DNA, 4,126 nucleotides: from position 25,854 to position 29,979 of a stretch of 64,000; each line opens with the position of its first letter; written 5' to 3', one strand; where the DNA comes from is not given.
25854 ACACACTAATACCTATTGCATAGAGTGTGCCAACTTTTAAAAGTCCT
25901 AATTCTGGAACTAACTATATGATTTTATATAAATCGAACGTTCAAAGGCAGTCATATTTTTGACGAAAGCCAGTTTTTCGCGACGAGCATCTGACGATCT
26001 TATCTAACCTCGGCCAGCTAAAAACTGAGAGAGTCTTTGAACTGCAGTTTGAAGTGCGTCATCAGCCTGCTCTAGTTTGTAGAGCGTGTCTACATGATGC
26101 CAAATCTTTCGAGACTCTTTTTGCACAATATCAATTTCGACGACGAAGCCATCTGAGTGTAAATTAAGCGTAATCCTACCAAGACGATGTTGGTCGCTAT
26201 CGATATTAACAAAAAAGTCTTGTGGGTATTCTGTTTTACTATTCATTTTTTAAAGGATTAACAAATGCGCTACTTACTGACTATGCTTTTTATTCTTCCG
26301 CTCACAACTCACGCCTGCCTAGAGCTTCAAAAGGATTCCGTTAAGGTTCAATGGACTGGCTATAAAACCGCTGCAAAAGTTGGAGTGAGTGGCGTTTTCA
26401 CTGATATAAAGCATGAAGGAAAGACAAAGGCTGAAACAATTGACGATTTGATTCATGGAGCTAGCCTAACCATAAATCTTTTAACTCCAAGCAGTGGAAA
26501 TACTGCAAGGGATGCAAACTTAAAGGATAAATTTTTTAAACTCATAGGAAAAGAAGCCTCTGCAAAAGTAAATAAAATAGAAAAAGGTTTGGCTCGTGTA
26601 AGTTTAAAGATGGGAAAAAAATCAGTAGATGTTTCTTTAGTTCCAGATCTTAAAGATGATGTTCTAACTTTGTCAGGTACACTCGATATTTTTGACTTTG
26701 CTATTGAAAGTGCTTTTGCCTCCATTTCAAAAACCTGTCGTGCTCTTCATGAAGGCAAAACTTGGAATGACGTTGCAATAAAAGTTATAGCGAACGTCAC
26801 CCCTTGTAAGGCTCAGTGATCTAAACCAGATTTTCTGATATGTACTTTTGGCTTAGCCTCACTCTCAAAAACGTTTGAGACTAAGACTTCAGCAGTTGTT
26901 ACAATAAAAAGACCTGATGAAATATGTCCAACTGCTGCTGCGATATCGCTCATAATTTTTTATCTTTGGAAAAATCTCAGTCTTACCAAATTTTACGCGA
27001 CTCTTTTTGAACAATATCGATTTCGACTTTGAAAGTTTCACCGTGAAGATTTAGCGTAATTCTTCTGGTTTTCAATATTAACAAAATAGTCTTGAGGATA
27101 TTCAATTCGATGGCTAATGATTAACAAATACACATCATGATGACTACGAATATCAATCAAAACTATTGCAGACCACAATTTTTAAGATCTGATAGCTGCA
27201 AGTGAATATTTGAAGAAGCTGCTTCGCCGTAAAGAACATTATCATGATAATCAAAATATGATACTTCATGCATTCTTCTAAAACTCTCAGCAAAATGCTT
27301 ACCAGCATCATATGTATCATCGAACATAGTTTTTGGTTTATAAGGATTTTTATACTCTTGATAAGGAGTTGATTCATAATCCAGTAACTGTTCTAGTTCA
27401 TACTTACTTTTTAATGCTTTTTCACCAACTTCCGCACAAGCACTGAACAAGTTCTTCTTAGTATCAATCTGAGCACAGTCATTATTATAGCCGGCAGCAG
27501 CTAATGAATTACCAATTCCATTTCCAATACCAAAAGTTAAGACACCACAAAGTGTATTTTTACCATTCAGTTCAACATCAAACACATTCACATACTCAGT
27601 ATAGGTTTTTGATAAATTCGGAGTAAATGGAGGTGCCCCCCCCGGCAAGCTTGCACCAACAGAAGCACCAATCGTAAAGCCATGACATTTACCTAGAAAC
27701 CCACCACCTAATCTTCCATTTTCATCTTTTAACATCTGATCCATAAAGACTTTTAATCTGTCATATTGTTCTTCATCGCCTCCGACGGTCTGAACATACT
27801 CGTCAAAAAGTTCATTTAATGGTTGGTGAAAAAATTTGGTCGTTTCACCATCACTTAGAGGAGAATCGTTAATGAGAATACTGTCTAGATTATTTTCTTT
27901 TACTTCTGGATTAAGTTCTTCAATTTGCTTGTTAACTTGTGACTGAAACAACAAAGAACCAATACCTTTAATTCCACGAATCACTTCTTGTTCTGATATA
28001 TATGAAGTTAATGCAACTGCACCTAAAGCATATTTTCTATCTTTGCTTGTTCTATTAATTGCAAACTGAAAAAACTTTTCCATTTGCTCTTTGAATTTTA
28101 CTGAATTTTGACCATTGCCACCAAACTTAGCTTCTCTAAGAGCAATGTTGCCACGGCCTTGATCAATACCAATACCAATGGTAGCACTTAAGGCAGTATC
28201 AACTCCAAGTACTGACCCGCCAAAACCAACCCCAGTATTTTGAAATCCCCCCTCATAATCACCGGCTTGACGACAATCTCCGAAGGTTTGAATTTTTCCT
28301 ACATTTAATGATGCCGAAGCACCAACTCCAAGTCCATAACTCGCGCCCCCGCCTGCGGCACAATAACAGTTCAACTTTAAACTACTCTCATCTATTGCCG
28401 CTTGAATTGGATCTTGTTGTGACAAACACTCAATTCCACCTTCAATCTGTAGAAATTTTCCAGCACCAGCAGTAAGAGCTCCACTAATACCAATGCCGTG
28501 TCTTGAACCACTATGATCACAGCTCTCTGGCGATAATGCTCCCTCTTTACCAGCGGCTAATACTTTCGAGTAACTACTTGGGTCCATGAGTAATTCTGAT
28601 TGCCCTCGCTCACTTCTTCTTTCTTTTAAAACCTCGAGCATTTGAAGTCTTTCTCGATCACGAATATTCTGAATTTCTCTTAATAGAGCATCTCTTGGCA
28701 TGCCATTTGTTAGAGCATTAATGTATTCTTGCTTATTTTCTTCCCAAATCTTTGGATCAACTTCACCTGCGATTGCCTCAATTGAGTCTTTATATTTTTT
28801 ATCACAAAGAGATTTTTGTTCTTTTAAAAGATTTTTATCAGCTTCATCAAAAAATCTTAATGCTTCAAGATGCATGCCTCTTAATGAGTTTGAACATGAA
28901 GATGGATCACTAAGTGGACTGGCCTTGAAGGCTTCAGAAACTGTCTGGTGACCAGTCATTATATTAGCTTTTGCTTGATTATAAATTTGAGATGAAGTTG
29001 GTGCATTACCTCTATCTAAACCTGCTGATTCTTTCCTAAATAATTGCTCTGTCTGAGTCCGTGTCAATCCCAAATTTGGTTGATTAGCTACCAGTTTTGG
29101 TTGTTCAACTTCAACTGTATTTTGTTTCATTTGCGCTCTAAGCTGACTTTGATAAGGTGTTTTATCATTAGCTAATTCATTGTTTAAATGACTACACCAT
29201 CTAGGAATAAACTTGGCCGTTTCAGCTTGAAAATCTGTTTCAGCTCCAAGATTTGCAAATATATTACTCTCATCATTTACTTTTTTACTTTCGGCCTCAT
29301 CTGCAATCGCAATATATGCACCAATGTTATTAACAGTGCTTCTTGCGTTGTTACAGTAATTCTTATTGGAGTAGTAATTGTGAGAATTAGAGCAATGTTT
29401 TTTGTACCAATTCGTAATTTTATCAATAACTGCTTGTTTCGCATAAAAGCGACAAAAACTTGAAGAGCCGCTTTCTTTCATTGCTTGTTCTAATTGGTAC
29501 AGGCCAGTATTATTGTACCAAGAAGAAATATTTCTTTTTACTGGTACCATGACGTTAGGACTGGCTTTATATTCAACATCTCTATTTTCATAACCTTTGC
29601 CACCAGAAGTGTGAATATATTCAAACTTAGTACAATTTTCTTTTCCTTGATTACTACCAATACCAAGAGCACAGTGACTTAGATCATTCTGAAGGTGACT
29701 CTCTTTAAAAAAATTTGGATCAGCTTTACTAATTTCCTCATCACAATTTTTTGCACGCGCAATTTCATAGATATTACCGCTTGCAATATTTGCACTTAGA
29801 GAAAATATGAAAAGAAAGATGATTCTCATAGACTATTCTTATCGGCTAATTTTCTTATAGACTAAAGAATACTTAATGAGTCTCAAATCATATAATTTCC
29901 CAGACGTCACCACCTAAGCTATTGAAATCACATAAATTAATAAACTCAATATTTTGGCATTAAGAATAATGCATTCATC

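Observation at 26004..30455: Two tandem units of flavin-reductase / cargo / 80-aa gene with reciprocal decay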

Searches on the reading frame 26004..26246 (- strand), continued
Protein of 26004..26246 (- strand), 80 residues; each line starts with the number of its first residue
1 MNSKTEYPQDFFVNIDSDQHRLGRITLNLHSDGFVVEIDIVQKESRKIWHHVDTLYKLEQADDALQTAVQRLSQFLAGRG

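Call 47: find_encoding_contigs(protein=P0006, flank=7000, max_places=3)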
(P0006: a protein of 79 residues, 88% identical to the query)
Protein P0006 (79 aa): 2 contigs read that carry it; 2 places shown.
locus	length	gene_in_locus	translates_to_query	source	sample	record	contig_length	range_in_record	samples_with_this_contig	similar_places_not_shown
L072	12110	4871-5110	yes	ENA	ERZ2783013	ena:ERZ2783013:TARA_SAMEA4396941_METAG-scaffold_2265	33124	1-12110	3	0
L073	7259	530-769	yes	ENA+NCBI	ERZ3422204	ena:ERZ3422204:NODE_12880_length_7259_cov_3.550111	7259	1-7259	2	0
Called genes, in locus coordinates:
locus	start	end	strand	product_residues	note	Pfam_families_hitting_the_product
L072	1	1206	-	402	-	?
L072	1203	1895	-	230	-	-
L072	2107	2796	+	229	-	-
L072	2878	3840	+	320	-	PF13483:Lactamase_B_3, PF12706:Lactamase_B_2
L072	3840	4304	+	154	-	PF01613:Flavin_Reduct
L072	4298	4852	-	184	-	-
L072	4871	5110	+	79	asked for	-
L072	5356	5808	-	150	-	-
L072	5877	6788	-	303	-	PF00491:Arginase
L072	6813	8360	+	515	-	PF14237:GYF_2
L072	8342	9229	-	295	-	PF00753:Lactamase_B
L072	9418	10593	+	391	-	PF08442:ATP-grasp_2, PF13549:ATP-grasp_5 (weak), PF24948:Citrate_synth_N, PF00549:Ligase_CoA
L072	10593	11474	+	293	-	PF02629:CoA_binding, PF13607:Succ_CoA_lig, PF00549:Ligase_CoA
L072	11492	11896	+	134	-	-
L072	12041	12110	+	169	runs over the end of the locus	PF02559:CarD_TRCF_RID, PF21095:CarD_C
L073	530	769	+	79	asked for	-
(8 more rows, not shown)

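Call 48: find_encoding_contigs(protein=P0005, flank=7000, max_places=3)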
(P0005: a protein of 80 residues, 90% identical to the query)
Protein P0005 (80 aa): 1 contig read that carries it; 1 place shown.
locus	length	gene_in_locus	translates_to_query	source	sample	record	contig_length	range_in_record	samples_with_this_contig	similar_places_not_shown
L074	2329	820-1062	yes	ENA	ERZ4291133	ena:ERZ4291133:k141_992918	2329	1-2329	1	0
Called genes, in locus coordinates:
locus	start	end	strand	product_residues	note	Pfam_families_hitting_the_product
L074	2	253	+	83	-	?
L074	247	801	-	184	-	-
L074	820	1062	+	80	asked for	-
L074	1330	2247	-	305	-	PF00491:Arginase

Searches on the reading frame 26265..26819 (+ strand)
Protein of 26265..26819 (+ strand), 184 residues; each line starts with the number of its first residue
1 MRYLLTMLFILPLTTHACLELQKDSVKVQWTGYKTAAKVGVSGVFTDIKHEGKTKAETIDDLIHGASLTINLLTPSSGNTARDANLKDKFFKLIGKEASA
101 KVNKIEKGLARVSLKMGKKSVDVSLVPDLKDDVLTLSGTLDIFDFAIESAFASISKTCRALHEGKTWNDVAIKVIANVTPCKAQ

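Call 5: search_protein_families(library=pfam, proteins=[window:26265-26819:+], max_evalue=0.01)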
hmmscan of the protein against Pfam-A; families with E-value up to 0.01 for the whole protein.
window:26265-26819:+ (184 aa): 1 family
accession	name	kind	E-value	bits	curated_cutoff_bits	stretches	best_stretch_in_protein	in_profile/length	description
PF04264.18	YceI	-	0.0032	18.3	23.7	1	22-154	4-138/150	YceI-like domain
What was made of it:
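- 26265..26819 (+): Resident YceI-like gene. The Pfam YceI match is weak (call 5).
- On YceI-like (Pfam PF04264) for 26265-26819: 18.3 bits against a cutoff of 23.7, E 0.003 (call 5).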

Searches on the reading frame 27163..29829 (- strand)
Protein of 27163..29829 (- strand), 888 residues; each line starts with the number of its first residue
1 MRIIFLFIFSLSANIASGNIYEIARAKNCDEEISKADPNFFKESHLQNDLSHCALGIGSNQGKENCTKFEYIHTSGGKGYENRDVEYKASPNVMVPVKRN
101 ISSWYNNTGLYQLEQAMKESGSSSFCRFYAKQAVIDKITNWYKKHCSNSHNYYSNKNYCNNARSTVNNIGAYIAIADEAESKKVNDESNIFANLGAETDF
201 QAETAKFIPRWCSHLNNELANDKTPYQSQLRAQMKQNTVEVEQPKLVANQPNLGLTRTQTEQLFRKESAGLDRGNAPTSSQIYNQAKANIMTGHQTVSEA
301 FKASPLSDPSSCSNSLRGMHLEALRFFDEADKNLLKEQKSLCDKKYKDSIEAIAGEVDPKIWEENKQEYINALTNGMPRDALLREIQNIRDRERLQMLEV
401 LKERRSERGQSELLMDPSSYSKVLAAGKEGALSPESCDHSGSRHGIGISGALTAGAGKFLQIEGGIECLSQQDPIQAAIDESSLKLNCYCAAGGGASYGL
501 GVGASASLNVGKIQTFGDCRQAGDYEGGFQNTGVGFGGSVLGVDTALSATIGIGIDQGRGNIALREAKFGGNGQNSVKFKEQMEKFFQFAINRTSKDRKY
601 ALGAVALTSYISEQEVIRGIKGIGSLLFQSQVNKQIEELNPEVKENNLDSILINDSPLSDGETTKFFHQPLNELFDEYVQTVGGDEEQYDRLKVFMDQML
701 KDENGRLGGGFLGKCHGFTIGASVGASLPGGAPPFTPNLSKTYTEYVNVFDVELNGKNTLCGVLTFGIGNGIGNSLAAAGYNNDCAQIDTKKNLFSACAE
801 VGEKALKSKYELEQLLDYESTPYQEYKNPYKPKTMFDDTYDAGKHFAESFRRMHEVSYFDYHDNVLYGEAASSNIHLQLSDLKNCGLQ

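Call 5: search_protein_families(library=pfam, proteins=[window:27163-29829:-], max_evalue=0.01)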
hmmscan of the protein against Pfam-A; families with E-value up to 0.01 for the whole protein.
window:27163-29829:- (888 aa): 0 families

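Call 13: find_homologous_proteins(query=window:27163-29829:-, max_evalue=0.001)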
Query window:27163-29829:- (888 aa): 1 proteins with E <= 0.001 among 8000 candidates.
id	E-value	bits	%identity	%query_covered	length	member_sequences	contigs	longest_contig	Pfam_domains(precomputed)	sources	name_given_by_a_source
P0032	0.0e+0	2029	100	100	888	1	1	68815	-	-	-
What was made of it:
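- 27163..29829 (-): Cargo: the 888-aa predicted secreted protein, with a hydrophobic N-terminus (signal-peptide-like by eye), no Pfam domain and GC3 of 0.22. There is no homologue among 5.8e9 clustered proteins (call 13).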

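Call 25: search_protein_representatives(protein=window:27163-29829:-)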
Query: 888 residues. Proteins with E-value up to 0.001 (for the whole library): 7; up to 1e-10: 4; up to 1e-30: 3. The best 7 are listed.
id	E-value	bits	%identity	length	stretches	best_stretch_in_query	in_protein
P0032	0.0e+00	2028.7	100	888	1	1-888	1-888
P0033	2.5e-44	168.3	33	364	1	514-841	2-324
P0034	1.9e-31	125.7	30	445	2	297-476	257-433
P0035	7.3e-14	67.5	27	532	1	450-755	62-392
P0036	2.3e-08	49.2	33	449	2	465-614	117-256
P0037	4.5e-07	45.0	35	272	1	666-767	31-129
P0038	1.7e-06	43.1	33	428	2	479-611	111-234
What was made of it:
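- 27163..29829 (-): An exhaustive HMMER search of 1.8e9 representatives gives only 6 distant hits of 27-35% identity, each covering part of residues 297-841 (call 25).
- No D-type relative holds the 888 gene (calls 13, 25).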

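Call 44: search_protein_families(library=pfam, proteins=[P0035, P0036], max_evalue=0.01)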
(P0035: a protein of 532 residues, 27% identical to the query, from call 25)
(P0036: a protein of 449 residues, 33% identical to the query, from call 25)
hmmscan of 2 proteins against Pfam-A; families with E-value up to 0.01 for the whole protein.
P0035 (532 aa): 0 families

P0036 (449 aa): 0 families
